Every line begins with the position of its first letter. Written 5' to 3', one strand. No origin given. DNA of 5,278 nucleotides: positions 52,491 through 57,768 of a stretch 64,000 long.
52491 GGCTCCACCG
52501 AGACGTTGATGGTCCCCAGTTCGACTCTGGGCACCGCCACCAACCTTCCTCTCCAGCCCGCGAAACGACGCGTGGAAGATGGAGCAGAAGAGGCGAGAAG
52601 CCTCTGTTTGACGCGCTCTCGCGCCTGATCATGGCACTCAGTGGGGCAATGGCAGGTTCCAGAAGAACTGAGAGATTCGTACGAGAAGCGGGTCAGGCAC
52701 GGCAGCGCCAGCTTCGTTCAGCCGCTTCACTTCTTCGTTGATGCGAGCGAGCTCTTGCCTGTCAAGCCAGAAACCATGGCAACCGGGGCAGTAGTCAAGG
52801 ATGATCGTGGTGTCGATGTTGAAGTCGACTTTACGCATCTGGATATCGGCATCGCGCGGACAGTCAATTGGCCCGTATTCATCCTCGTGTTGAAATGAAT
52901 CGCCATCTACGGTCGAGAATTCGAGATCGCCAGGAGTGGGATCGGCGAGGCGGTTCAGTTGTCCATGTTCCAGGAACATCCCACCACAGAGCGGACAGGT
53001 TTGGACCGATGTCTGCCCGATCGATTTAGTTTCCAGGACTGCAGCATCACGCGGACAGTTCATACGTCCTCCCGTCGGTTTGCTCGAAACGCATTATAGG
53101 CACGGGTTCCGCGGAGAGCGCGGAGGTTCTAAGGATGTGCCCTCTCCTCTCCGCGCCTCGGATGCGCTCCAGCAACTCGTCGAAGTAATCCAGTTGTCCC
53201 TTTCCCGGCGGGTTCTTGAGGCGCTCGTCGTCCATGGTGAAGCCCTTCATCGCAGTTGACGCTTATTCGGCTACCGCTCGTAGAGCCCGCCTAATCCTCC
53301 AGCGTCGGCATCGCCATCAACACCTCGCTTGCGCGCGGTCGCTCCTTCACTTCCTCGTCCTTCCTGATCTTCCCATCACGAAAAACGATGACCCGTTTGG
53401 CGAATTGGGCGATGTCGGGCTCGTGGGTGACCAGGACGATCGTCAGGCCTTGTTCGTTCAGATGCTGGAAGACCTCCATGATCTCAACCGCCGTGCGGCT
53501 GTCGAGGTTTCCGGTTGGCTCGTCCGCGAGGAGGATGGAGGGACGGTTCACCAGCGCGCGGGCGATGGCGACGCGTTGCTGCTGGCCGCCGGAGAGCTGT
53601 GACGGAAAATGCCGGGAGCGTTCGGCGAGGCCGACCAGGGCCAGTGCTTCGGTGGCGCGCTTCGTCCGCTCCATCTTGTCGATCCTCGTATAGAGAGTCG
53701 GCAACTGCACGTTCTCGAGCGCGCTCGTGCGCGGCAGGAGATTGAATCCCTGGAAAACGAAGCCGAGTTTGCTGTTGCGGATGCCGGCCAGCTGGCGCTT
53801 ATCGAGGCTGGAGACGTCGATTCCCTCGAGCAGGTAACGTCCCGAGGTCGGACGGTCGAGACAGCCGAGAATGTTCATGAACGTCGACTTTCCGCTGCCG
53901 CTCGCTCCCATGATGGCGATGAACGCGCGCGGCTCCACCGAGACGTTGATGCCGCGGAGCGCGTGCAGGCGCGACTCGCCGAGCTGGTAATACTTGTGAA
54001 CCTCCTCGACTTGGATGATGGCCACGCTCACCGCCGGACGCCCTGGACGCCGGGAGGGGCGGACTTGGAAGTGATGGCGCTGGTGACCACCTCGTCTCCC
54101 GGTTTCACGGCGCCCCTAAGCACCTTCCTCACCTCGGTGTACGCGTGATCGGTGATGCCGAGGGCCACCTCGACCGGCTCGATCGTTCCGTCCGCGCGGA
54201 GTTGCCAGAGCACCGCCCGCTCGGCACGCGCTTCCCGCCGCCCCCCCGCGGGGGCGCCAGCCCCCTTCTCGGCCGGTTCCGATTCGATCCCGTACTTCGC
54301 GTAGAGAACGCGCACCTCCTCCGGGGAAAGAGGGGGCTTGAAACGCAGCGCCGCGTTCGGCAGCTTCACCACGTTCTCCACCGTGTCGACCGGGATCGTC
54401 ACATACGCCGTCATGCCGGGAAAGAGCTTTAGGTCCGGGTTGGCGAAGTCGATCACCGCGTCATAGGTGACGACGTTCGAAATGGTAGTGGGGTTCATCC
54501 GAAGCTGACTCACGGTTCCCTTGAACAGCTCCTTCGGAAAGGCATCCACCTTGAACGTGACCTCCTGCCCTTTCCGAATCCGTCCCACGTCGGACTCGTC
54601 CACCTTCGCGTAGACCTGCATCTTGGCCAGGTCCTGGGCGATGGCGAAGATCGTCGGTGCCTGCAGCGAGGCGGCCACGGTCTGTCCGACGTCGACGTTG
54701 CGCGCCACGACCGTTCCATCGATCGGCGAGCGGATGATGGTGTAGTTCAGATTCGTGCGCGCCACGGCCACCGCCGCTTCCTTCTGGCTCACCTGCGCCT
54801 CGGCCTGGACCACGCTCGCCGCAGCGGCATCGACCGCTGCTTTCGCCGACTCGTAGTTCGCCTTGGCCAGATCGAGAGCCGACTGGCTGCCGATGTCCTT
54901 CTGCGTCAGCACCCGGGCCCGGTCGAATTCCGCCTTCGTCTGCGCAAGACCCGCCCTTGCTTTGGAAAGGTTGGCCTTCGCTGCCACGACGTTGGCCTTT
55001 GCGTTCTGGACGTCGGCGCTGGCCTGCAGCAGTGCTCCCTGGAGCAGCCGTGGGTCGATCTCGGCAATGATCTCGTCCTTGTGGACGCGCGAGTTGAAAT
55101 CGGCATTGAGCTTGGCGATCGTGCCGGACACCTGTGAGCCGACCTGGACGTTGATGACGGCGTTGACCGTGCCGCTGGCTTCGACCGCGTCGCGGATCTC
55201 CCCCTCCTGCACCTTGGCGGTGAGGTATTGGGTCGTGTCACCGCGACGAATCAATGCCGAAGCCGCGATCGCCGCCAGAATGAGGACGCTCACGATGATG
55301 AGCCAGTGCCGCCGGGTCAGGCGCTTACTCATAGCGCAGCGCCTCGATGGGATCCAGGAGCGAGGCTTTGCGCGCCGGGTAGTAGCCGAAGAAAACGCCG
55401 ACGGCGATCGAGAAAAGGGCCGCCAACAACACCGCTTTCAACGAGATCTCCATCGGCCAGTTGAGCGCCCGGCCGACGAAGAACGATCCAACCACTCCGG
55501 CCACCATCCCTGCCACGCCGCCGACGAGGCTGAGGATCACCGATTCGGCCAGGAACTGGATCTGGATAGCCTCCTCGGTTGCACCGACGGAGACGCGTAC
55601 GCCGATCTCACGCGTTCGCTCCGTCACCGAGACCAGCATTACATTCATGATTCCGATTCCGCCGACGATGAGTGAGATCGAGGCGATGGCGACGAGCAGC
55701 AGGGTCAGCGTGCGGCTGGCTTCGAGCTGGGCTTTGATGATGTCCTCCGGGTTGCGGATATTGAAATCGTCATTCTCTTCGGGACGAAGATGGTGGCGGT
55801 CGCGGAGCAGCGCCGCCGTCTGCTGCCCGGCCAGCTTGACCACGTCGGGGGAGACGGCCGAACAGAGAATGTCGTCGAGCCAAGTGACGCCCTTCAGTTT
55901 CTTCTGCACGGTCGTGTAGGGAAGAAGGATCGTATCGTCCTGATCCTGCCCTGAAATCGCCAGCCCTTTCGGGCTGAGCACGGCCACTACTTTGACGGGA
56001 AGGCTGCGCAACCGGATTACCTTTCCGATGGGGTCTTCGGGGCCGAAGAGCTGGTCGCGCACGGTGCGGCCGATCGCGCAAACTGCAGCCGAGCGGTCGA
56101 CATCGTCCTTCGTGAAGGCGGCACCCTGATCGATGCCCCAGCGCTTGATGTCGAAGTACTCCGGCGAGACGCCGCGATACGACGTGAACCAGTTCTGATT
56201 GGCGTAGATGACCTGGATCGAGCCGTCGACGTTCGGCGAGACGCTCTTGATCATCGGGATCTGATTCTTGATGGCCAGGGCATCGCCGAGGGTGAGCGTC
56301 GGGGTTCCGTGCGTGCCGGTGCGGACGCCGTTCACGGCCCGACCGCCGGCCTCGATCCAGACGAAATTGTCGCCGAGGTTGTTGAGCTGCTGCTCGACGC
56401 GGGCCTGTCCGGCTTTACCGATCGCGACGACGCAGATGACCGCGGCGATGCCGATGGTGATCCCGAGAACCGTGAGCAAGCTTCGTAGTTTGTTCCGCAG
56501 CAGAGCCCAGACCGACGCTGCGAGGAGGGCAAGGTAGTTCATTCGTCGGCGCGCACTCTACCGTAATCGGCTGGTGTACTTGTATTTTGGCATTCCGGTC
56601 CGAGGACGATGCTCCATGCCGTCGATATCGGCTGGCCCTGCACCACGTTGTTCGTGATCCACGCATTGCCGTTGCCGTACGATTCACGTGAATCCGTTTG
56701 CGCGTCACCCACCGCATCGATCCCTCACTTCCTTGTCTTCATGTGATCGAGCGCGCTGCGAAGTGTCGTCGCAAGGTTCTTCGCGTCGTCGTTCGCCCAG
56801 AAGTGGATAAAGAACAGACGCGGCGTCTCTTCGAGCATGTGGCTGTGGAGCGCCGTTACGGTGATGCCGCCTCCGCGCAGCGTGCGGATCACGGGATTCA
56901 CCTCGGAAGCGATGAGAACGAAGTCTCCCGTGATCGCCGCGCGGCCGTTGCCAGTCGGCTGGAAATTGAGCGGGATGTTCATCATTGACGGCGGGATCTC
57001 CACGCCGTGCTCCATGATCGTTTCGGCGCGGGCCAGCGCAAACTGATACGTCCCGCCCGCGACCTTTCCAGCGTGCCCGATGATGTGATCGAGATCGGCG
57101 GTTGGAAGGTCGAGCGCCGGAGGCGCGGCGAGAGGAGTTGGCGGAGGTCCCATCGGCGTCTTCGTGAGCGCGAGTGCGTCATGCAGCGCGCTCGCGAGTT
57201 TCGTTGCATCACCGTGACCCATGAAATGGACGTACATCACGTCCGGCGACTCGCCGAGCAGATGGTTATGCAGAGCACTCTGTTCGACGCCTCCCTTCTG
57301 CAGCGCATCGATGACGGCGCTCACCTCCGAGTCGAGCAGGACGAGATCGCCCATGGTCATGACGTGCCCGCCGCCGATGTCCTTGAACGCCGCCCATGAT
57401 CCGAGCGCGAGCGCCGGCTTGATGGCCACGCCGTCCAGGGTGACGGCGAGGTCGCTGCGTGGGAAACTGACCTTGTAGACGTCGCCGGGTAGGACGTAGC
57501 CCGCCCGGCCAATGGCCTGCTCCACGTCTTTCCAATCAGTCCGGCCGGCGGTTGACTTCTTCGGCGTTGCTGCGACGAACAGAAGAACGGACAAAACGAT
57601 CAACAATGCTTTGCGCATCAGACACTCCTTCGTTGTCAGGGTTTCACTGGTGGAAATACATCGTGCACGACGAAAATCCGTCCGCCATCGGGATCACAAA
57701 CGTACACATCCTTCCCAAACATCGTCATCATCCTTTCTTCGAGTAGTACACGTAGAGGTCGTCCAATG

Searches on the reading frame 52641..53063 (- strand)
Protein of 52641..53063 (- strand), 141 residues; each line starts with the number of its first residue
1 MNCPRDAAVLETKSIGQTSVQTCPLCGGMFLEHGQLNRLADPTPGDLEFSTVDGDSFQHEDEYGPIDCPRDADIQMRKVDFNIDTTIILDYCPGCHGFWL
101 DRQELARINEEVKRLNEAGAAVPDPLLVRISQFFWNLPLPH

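Call 72: search_protein_families(library=padloc, proteins=[window:52641-53063:-], max_evalue=0.1)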
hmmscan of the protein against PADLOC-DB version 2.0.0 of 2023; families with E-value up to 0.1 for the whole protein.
window:52641-53063:- (141 aa): 0 families

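Call 93: search_protein_families(library=pfam, proteins=[window:52641-53063:-], max_evalue=0.001)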
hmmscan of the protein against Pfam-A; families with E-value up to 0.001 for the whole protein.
window:52641-53063:- (141 aa): 1 family
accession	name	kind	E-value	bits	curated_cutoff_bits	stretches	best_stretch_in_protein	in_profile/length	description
PF13453.11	Zn_ribbon_TFIIB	-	1.3e-19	69.7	22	2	67-108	1-38/41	Transcription factor zinc-finger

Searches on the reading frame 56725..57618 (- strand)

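Call 4: search_protein_families(library=pfam, proteins=[window:56725-57618:-], max_evalue=0.01)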
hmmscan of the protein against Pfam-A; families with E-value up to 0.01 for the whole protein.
window:56725-57618:- (297 aa): 1 family
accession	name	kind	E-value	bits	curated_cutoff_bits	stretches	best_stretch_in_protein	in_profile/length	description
PF07485.16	DUF1529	-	5.2e-86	285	25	2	31-150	2-120/121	Domain of Unknown Function (DUF1259)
